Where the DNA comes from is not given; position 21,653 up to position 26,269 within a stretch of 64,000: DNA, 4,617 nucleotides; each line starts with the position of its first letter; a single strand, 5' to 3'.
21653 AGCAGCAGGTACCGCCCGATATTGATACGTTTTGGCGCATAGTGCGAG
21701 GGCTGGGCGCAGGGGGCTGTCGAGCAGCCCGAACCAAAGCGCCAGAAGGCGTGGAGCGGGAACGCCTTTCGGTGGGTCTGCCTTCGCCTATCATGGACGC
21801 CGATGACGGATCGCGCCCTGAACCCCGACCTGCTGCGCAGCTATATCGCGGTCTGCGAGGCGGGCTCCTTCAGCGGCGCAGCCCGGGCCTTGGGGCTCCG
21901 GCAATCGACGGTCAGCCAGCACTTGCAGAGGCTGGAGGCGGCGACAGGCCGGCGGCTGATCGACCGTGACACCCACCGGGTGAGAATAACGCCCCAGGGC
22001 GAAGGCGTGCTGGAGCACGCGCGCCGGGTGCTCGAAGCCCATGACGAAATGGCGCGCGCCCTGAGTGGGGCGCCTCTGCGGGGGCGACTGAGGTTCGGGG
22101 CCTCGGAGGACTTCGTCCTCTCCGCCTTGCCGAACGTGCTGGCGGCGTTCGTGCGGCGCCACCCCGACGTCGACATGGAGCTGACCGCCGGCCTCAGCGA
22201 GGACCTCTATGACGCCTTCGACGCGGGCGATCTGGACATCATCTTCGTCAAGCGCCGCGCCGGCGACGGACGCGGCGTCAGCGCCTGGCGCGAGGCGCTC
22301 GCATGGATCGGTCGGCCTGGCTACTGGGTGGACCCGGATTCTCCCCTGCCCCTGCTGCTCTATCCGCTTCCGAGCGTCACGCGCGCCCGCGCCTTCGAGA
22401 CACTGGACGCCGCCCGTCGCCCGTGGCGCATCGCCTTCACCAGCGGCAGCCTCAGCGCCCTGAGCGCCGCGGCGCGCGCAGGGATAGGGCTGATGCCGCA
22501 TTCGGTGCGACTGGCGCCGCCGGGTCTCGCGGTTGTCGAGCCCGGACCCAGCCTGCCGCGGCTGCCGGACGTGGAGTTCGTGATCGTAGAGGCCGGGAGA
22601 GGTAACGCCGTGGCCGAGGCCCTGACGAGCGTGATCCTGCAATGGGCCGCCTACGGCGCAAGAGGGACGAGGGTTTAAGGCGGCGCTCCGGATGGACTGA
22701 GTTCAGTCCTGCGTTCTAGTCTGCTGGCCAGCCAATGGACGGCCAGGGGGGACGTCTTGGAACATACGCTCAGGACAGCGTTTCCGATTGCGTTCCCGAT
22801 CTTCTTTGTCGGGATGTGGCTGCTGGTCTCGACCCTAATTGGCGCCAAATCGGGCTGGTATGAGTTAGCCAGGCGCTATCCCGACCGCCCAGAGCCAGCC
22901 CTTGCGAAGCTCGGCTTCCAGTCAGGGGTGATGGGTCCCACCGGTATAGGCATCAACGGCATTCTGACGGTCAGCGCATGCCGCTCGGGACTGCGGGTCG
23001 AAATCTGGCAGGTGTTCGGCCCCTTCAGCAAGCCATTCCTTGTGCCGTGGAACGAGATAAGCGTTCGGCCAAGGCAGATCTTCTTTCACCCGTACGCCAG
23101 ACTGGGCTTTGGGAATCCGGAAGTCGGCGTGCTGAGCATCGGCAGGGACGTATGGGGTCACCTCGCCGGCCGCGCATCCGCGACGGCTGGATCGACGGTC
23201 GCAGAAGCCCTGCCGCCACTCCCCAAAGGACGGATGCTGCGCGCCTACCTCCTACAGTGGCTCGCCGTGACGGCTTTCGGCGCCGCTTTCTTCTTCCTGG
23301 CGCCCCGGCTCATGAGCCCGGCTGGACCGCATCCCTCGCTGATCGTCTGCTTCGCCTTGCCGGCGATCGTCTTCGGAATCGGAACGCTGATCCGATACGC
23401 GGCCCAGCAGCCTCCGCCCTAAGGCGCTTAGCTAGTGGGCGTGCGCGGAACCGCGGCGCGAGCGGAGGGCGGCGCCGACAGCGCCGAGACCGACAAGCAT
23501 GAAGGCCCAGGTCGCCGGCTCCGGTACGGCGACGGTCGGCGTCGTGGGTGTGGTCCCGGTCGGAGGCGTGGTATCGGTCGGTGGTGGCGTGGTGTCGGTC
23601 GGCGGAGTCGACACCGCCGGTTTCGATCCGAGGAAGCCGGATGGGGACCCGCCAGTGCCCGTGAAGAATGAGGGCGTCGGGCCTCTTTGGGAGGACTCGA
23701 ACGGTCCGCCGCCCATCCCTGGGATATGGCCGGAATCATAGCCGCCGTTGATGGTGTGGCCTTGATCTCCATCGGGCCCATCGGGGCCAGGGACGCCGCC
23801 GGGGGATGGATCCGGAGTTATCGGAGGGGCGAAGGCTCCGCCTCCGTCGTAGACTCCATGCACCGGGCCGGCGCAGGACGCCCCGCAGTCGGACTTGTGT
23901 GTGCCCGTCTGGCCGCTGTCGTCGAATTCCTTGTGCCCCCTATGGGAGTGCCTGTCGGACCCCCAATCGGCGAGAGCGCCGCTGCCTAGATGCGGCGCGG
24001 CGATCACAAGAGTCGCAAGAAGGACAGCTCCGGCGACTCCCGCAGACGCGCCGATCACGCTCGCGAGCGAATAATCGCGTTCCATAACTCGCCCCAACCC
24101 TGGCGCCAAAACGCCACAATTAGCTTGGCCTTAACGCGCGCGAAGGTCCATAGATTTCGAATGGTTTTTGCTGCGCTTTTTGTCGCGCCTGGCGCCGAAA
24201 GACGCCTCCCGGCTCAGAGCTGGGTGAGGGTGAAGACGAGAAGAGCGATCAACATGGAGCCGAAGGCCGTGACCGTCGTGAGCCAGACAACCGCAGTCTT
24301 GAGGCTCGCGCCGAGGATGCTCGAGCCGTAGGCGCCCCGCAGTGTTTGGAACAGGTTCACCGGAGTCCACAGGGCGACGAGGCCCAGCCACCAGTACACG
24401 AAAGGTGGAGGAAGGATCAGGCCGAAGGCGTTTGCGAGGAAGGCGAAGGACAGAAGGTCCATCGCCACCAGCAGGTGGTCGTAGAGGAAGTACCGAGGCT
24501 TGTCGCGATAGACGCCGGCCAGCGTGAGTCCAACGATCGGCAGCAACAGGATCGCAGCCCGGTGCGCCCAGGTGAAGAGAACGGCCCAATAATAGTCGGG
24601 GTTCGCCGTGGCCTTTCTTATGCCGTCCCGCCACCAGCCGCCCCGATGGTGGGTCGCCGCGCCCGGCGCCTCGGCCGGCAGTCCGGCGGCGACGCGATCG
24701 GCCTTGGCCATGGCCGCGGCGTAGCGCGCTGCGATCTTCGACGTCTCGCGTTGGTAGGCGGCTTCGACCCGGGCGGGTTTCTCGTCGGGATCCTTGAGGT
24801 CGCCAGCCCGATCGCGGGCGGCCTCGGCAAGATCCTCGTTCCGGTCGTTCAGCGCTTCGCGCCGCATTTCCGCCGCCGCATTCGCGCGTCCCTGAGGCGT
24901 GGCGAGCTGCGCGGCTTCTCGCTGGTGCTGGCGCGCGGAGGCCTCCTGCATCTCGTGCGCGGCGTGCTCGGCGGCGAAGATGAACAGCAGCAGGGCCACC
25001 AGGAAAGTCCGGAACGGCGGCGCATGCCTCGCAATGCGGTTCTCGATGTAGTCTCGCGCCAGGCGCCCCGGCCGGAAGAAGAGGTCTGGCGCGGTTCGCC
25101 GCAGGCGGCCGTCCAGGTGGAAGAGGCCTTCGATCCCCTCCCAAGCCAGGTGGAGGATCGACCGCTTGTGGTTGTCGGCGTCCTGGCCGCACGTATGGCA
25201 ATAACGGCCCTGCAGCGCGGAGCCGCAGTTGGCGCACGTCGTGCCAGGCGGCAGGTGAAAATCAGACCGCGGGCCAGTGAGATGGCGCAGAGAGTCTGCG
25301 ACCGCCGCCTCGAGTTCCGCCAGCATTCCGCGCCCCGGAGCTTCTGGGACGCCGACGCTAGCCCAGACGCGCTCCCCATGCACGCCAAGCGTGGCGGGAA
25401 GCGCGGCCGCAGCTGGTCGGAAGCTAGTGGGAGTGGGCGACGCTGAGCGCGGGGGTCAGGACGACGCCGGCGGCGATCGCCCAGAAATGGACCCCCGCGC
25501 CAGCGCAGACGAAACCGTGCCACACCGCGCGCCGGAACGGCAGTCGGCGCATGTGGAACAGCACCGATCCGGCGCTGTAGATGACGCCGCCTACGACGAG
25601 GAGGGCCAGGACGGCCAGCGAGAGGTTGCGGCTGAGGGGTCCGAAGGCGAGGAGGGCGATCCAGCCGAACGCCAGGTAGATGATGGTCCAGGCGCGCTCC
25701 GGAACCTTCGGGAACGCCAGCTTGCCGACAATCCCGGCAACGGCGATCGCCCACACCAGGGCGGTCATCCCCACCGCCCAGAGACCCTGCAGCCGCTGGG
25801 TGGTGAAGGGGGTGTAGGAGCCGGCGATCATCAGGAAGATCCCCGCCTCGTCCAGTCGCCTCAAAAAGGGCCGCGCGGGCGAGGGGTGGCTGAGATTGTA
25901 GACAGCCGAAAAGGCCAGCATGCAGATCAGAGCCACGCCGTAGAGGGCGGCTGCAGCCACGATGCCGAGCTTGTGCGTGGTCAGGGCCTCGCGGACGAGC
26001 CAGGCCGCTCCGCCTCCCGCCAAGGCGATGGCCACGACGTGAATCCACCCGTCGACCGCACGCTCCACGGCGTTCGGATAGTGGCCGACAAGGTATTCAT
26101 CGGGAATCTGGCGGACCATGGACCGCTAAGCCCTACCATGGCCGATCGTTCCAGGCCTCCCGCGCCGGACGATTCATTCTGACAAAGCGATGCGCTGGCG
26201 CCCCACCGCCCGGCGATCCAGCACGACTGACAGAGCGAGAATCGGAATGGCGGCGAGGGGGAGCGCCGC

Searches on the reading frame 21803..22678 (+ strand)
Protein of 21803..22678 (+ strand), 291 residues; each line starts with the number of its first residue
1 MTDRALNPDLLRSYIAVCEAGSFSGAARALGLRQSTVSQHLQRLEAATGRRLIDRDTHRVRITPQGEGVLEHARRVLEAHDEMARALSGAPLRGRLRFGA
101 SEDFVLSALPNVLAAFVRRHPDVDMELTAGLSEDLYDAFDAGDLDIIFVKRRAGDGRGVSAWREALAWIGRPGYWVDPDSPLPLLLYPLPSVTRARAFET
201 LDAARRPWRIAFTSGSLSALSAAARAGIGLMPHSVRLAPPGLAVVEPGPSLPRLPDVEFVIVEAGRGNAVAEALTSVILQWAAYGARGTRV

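Call 73: search_protein_families(library=pfam, proteins=[window:21803-22678:+], max_evalue=0.000001)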
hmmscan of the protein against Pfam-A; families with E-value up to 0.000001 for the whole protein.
window:21803-22678:+ (291 aa): 2 families
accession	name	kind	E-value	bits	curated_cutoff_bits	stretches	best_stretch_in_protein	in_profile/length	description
PF03466.25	LysR_substrate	-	6.9e-23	81.6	28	1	91-279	3-205/209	LysR substrate binding domain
PF00126.33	HTH_1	-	1.1e-19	70.6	26.6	1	9-67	2-60/60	Bacterial regulatory helix-turn-helix protein, lysR family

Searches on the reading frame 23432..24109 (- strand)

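Call 73: search_protein_families(library=pfam, proteins=[window:23432-24109:-], max_evalue=0.000001)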
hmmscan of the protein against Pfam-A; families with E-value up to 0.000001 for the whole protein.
window:23432-24109:- (225 aa): 1 family
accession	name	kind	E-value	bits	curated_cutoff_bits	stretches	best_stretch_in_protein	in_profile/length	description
PF07589.16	PEP-CTERM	-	4.3e-08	33.4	20.7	1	194-219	1-24/24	PEP-CTERM motif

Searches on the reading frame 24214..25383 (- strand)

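Call 73: search_protein_families(library=pfam, proteins=[window:24214-25383:-], max_evalue=0.000001)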
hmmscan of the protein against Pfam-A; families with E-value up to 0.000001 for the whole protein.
window:24214-25383:- (389 aa): 1 family
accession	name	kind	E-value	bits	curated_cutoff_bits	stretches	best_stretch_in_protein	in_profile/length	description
PF12412.13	DUF3667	-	2.6e-14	52.9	27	1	91-134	1-44/45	Protein of unknown function (DUF3667)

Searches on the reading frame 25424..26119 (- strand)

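Call 73: search_protein_families(library=pfam, proteins=[window:25424-26119:-], max_evalue=0.000001)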
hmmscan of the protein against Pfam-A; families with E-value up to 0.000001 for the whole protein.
window:25424-26119:- (231 aa): 1 family
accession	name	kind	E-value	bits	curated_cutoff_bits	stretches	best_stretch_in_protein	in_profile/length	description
PF03006.26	HlyIII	-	6.8e-25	88.5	26.2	1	22-212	8-224/224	Haemolysin-III related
